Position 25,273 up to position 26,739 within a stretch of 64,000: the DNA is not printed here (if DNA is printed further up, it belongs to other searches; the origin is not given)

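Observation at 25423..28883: Three-gene operon GH84 glycosidase - EgtB/SenA-like synthase - SenB-like glycosyltransferase, without SelD/SenC or EgtD nearby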

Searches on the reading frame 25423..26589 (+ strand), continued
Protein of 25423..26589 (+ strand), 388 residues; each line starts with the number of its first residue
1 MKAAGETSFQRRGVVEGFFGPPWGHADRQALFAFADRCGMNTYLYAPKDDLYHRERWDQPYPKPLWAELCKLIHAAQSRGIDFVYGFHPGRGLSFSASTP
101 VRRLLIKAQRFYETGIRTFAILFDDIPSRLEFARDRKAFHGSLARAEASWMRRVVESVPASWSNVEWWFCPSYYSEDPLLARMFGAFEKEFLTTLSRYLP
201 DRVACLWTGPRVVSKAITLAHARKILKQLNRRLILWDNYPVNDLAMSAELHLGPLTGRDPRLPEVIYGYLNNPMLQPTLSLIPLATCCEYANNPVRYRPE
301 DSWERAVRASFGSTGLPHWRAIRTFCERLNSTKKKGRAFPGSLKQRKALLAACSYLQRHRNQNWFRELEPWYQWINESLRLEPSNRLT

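Call 23: search_solved_structures(query=window:25423-26589:+, show_alignments=3, max_evalue=0.00001)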
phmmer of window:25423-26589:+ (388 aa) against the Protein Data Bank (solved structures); distinct sequences matched with E-value up to 0.00001: 38.
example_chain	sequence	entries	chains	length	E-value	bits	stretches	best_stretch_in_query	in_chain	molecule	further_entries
5diy_A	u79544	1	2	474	9.6e-72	245.3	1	9-316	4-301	Hyaluronidase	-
6pv5_A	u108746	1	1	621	5.1e-48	167.2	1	5-312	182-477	Putative O-GlcNAcase nagJ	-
2cbi_A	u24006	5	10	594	7.5e-48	166.7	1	10-314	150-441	HYALURONIDASE | O-GLCNACASE NAGJ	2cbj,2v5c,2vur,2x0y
2xpk_A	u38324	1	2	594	9.7e-48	166.3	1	10-314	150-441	O-GLCNACASE NAGJ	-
2v5d_A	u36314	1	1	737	1.5e-47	165.6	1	10-315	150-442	O-GLCNACASE NAGJ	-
5oxd_A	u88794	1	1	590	3.6e-47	164.4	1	10-314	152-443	O-GlcNAcase NagJ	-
2j62_A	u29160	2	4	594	3.7e-47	164.4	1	10-314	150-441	O-GlcNAcase NagJ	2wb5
7khv_A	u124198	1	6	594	4.6e-47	164.1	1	10-314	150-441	O-GlcNAcase NagJ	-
4zxl_A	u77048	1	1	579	1.6e-46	162.3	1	10-315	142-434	O-GlcNAcase NagJ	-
2ydq_A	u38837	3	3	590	1.7e-46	162.2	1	10-314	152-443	O-GLCNACASE NAGJ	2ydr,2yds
6rhe_A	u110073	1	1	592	1.7e-46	162.2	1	10-314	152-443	O-GlcNAcase NagJ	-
9ba8_A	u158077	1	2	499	9.2e-44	153.2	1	12-324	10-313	Protein O-GlcNAcase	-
2j4g_A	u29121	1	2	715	3.8e-43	151.2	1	8-311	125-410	HYALURONOGLUCOSAMINIDASE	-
2chn_A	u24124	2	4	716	3.8e-43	151.2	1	8-311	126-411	GLUCOSAMINIDASE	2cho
2jiw_A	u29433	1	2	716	3.8e-43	151.1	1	8-311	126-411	O-GLCNACASE BT_4395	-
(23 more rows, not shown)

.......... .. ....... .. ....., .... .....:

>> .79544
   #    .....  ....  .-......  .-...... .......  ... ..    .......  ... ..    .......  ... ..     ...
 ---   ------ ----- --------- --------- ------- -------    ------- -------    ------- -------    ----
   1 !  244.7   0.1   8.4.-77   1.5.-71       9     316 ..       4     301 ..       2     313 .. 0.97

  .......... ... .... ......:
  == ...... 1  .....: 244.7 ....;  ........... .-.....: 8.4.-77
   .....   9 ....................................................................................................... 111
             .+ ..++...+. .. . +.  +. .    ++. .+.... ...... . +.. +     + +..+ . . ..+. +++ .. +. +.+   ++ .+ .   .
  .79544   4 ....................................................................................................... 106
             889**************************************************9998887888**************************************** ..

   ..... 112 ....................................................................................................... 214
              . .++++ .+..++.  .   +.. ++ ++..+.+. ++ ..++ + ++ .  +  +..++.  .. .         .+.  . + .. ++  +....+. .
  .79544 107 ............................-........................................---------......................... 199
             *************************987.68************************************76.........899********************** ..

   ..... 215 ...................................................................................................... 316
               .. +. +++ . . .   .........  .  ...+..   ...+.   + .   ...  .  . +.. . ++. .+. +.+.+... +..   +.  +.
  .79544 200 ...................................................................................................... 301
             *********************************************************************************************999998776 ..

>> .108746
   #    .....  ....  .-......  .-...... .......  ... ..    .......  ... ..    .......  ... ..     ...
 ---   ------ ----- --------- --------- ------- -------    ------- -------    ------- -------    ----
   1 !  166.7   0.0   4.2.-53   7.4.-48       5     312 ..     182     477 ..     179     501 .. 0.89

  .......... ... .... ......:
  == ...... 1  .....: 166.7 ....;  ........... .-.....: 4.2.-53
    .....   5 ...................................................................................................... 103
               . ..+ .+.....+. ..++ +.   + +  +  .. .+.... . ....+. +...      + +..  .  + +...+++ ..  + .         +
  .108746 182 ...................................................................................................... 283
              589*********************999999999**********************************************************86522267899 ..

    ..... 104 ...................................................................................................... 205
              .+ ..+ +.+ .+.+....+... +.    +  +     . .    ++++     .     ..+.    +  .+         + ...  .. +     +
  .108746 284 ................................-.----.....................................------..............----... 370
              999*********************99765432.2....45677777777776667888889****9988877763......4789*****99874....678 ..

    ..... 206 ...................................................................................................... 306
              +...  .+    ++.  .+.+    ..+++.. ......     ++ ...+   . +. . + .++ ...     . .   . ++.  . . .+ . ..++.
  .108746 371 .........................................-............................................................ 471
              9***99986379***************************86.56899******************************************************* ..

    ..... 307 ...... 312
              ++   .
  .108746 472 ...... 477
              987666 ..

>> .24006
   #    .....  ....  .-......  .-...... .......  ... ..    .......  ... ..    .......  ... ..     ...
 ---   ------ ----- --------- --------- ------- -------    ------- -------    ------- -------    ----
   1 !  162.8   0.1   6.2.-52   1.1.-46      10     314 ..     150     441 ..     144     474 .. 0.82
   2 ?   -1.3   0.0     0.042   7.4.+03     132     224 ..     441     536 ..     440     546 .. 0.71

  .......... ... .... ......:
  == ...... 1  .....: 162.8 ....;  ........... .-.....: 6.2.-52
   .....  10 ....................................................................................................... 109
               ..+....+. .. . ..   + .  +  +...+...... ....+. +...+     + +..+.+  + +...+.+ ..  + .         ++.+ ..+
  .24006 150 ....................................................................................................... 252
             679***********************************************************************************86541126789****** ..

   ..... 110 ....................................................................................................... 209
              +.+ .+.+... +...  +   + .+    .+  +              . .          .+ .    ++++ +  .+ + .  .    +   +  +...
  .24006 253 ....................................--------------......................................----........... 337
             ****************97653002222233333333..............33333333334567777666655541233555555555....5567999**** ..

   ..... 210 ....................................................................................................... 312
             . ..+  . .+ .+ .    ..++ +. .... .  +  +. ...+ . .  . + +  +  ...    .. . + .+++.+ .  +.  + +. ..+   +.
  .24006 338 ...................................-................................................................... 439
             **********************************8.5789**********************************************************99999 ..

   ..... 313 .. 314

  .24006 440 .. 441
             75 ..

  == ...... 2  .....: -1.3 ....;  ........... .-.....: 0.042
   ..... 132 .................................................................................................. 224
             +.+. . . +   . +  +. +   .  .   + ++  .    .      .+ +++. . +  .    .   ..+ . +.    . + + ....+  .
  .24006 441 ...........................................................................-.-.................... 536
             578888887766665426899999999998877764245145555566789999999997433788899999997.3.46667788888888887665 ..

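Call 36: find_related_loci(query=A2, collection=metagenome_contigs, flank=8000)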
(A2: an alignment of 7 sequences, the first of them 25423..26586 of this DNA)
Query A2 (388 aa) in metagenome_contigs; peptide patterns used: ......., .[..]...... (x = any residue, [..] = any of these).
600 stretches matched a pattern (row limit reached: there are more); 525 encode a relative of the query (tblastn E <= 1e-3); the best 80 are kept; 80 distinct loci.
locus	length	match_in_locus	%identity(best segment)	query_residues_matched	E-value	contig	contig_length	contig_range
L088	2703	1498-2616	60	7-379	3e-166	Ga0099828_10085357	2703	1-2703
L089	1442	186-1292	60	8-379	6e-168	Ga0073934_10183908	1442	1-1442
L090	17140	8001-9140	60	1-380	3e-153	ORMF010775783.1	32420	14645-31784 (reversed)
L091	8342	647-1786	60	1-380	2e-153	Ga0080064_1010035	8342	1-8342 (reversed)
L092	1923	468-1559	61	8-371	4e-165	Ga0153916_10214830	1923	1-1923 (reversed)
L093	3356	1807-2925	59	8-380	3e-158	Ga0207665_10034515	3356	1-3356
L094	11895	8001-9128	60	5-380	1e-151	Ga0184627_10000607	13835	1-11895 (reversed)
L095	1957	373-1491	60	8-380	8e-164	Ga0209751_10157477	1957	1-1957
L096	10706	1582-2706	57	6-380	2e-150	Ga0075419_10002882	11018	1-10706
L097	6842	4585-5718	58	3-380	3e-150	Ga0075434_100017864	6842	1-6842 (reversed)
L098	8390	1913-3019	60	1-371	1e-149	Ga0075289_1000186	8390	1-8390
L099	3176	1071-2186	59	8-379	2e-156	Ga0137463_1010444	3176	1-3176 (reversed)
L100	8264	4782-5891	59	8-377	4e-149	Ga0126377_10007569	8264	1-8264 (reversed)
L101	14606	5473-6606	58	3-380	8e-149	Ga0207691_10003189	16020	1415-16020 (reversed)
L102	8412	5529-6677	56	6-388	2e-148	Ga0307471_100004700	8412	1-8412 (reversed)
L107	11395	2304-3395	62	8-371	2e-148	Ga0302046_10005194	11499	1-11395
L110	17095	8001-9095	60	7-371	2e-147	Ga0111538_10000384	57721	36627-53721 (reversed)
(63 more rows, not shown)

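Call 42: search_protein_families(library=ncbifam, proteins=[L006:6117-7148:+, L006:8727-9524:-, L006:11201-12031:+, L006:7132-8112:-, L006:8082-8723:-, L006:3518-5092:-, L001:12604-13893:+], max_evalue=0.000001)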
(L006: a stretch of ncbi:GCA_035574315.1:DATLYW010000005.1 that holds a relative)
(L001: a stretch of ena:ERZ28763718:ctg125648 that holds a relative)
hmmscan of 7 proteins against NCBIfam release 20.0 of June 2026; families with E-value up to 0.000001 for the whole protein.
L006:6117-7148:+ (343 aa): 2 families
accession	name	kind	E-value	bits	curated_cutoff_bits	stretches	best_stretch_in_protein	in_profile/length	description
TIGR03438.1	egtD_ergothio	equivalog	1.4e-85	287.2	290.9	1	40-338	4-300/301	L-histidine N(alpha)-methyltransferase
TIGR03439.1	methyl_EasF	subfamily_domain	2.8e-45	154.6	205.55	1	39-330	14-313/321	EasF family methyltransferase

L006:8727-9524:- (265 aa): 7 families
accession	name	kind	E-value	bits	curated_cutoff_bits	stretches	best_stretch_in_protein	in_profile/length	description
TIGR03440.2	egtB_TIGR03440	equivalog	2.2e-32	112.7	360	1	21-207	168-360/413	ergothioneine biosynthesis protein EgtB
NF041186.1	SenA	equivalog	8.4e-29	101.1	420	1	21-206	165-328/382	selenoneine synthase SenA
TIGR03525.2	GldK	equivalog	3.7e-24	85.8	350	1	100-261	210-406/408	T9SS ring complex lipoprotein PorK/GldK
NF051459.1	pyoverdine_PvdO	equivalog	7e-16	58.1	500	1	23-216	33-236/280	dihydropyoverdine dehydrogenase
TIGR04344.1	ovoA_Nterm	equivalog_domain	1.7e-10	40.4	400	1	109-204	295-388/444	5-histidylcysteine sulfoxide synthase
TIGR03524.1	GldJ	equivalog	6.6e-08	31.7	458.2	0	180-203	345-368/559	gliding motility lipoprotein GldJ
TIGR03530.1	GldJ_short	equivalog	1.8e-07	30.4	382.9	0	182-217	299-334/396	gliding motility lipoprotein GldJ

L006:11201-12031:+ (276 aa): 19 families
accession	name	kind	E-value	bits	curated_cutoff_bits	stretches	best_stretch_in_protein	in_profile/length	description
NF045632.1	hydroxlase_HsaD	equivalog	6.4e-41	140.2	400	1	5-275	14-289/290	4,5:9,10-diseco-3-hydroxy-5,9,17-trioxoandrosta-1(10),2-diene-4-oate hydrolase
TIGR03343.1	biphenyl_bphD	equivalog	1.7e-31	109.5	462.15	1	13-274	20-280/282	2-hydroxy-6-oxo-6-phenylhexa-2,4-dienoate hydrolase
NF051488.1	bifunc_PcaDC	exception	7.6e-22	78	390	1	24-274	11-250/375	bifunctional 3-oxoadipate enol-lactonase/4-carboxymuconolactone decarboxylase PcaDC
NF011457.0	PRK14875.1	equivalog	8e-22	77.7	307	1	4-271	111-366/372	acetoin dehydrogenase dihydrolipoyllysine-residue acetyltransferase subunit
TIGR02427.1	protocat_pcaD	equivalog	7.6e-19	68.1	255.85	1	27-125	15-113/251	3-oxoadipate enol-lactonase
NF002938.0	PRK03592.1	equivalog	3.8e-17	62.6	241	1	3-124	10-129/298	haloalkane dehalogenase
TIGR03056.1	bchO_mg_che_rel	equivalog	1.1e-13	50.9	172.55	1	6-121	9-124/278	alpha/beta fold hydrolase BchO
NF002043.0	PRK00870.1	subfamily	1.4e-13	51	265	1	3-136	19-155/302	haloalkane dehalogenase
TIGR03695.1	menH_SHCHC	equivalog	4.5e-11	42.6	208.55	0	24-122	3-102/252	2-succinyl-6-hydroxy-2,4-cyclohexadiene-1-carboxylate synthase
NF002873.0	PRK03204.1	equivalog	9.1e-11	41.6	466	1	7-129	18-138/286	haloalkane dehalogenase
TIGR03611.1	RutD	equivalog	1.1e-10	41.3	238.5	1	29-123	17-112/258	pyrimidine utilization protein D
NF051487.1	bifunc_PcaCD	exception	1.7e-10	40.6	430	1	32-274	179-411/413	bifunctional 4-carboxymuconolactone decarboxylase/3-oxoadipate enol-lactonase PcaCD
NF045948.1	ProImpepThrmp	equivalog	2.7e-10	40.2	500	0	3-122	2-126/291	proline iminopeptidase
NF050089.1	i_nPHAscl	equivalog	1.7e-08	33.9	300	1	17-126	11-119/288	intracellular short-chain-length polyhydroxyalkanoate depolymerase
TIGR01250.1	pro_imino_pep_2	subfamily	2.3e-08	34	167.65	0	6-121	5-126/288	proline iminopeptidase-family hydrolase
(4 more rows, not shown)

L006:7132-8112:- (326 aa): 1 family
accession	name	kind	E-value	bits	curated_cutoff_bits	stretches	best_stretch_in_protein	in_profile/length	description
NF045688.1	BCarotHydoxCrtR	equivalog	9.1e-10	38.1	475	1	24-130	20-124/297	beta-carotene hydroxylase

L006:8082-8723:- (213 aa): 2 families
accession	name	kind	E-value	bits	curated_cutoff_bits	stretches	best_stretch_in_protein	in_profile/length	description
TIGR00949.1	2A76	subfamily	1.5e-14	54.1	183.95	1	22-199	3-184/185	homoserine/threonine efflux transporter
NF007591.0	PRK10229.1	equivalog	5.8e-07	29.4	288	1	6-201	4-203/206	threonine export protein RhtC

L006:3518-5092:- (524 aa): 8 families
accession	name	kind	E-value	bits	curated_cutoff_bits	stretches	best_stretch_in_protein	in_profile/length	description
NF049931.1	GlyBetbindOsmF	equivalog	8.1e-33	113.7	400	1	251-520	2-283/283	glycine betaine ABC transporter substrate-binding protein OsmF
TIGR03416.1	ABC_choXWV_perm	equivalog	2.7e-24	86.1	363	1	10-200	80-260/267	choline ABC transporter permease subunit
NF008196.0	PRK10952.1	equivalog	4.1e-23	81.8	439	1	24-210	152-328/356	glycine betaine/L-proline ABC transporter permease ProW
NF040733.1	ABC_perm_U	equivalog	5.9e-11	42.3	295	1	28-213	68-244/251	ABC transporter permease subunit SaoP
TIGR01183.1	ntrB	equivalog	9e-08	32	209.05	1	21-191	22-183/202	nitrate ABC transporter permease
NF008470.0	PRK11365.1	equivalog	1.9e-07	30.8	347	1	20-204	60-239/263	aliphatic sulfonate ABC transporter permease SsuC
NF008049.0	PRK10782.1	subfamily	2e-07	30.9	212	1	19-186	14-185/217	methionine ABC transporter permease MetI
TIGR00974.1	3a0107s02c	equivalog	2.5e-07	30.1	193.45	1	20-155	58-194/272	phosphate ABC transporter permease PstA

L001:12604-13893:+ (429 aa): 1 family
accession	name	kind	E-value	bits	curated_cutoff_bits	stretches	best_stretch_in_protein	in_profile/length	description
NF033577.2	transpos_IS481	equivalog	1.5e-07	31.2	224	1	27-301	8-258/284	IS481 family transposase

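Call 49: find_encoding_contigs(protein=P0001, flank=1000, max_places=3)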
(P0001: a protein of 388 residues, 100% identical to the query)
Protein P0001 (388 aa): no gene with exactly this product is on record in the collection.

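Call 50: find_encoding_contigs(protein=P0002, flank=10000, max_places=2)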
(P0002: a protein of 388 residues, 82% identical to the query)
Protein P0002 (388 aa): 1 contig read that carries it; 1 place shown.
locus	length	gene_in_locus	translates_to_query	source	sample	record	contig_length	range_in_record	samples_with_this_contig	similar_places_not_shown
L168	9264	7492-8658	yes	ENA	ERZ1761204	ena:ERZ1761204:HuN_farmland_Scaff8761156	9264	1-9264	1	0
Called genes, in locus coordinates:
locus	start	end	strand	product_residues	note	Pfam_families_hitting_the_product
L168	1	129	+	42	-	?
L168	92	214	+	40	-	-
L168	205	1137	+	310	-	PF08299:Bac_DnaA_C (weak)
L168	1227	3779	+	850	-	PF13185:GAF_2 (weak), PF00512:HisKA, PF02518:HATPase_c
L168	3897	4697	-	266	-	PF14801:TrmI-like_N, PF08704:GCD14, PF13649:Methyltransf_25 (weak)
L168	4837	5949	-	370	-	PF00483:NTP_transferase, PF12804:NTP_transf_3 (weak), PF22640:ManC_GMP_beta-helix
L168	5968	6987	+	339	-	PF01479:S4 (weak), PF00849:PseudoU_synth_2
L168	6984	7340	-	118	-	-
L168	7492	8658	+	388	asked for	PF07555:NAGidase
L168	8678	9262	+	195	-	?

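Call 55: search_protein_families(library=pfam, proteins=[L110:1073-4192:+, L110:5684-6370:-, L110:6435-7265:+, L110:9278-10531:-, L110:11025-13043:-, L110:4687-5658:-], max_evalue=0.0001)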
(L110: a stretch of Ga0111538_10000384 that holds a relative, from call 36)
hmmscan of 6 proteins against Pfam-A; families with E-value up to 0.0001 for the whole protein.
L110:1073-4192:+ (1039 aa): 1 family
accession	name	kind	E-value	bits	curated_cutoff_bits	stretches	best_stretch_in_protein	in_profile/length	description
PF00873.25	ACR_tran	-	5.6e-236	786.2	28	1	6-1029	2-1020/1021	AcrB/AcrD/AcrF family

L110:5684-6370:- (228 aa): 4 families
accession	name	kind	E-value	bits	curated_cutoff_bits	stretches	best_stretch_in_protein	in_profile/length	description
PF00581.25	Rhodanese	-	7e-19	68.6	22.2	1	130-219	2-100/102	Rhodanese-like domain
PF01022.26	HTH_5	-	6.1e-11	42.5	22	1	31-75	1-45/47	Bacterial regulatory protein, arsR family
PF12840.13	HTH_20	-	3.6e-09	36.9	27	1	29-76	1-49/51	Helix-turn-helix domain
PF13545.12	HTH_Crp_2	-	4.5e-05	23.8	27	0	49-79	26-56/70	Crp-like helix-turn-helix domain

L110:6435-7265:+ (276 aa): 1 family
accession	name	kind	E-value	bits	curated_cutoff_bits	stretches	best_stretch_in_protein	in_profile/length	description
PF04116.19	FA_hydroxylase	-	3.1e-28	99.2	31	1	89-225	2-132/132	Fatty acid hydroxylase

L110:9278-10531:- (417 aa): 3 families
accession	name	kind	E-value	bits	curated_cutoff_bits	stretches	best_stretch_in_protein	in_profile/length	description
PF02492.25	cobW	-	1.2e-50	172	20.7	1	82-262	1-178/180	CobW/HypB/UreG, nucleotide-binding domain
PF07683.19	CobW_C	-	8.2e-22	77.3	22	1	317-409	1-92/94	Cobalamin synthesis protein cobW C-terminal domain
PF25204.1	DAAF9_2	-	9.7e-05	22.5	27.5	0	83-273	1-182/210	DAAF9 domain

L110:11025-13043:- (672 aa): 5 families
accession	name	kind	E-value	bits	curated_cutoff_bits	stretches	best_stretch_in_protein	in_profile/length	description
PF02518.31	HATPase_c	-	2.5e-24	86.3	26.4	1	387-495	2-109/111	Histidine kinase-, DNA gyrase B-, and HSP90-like ATPase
PF00672.30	HAMP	-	6.9e-14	52.3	25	1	215-260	2-47/53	HAMP domain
PF00512.31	HisKA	-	2.7e-13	50.2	26.9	1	277-342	1-66/66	His Kinase A (phospho-acceptor) domain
PF00072.30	Response_reg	-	3.3e-11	43.8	30.2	1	521-633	1-110/111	Response regulator receiver domain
PF12729.13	4HB_MCP_1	-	3.8e-06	27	27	1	19-173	3-164/181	Four helix bundle sensory module for signal transduction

L110:4687-5658:- (323 aa): 3 families
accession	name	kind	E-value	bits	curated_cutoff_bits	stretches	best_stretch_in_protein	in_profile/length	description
PF00534.26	Glycos_transf_1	-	7.1e-14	52.1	26.4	1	140-272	12-147/172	Glycosyl transferases group 1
PF13692.12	Glyco_trans_1_4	-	1.6e-10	41.8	27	1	146-273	4-132/142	Glycosyl transferases group 1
PF20706.3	GT4-conflict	-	4.2e-06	26.4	26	1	214-306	277-367/385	Family 4 Glycosyltransferase in conflict systems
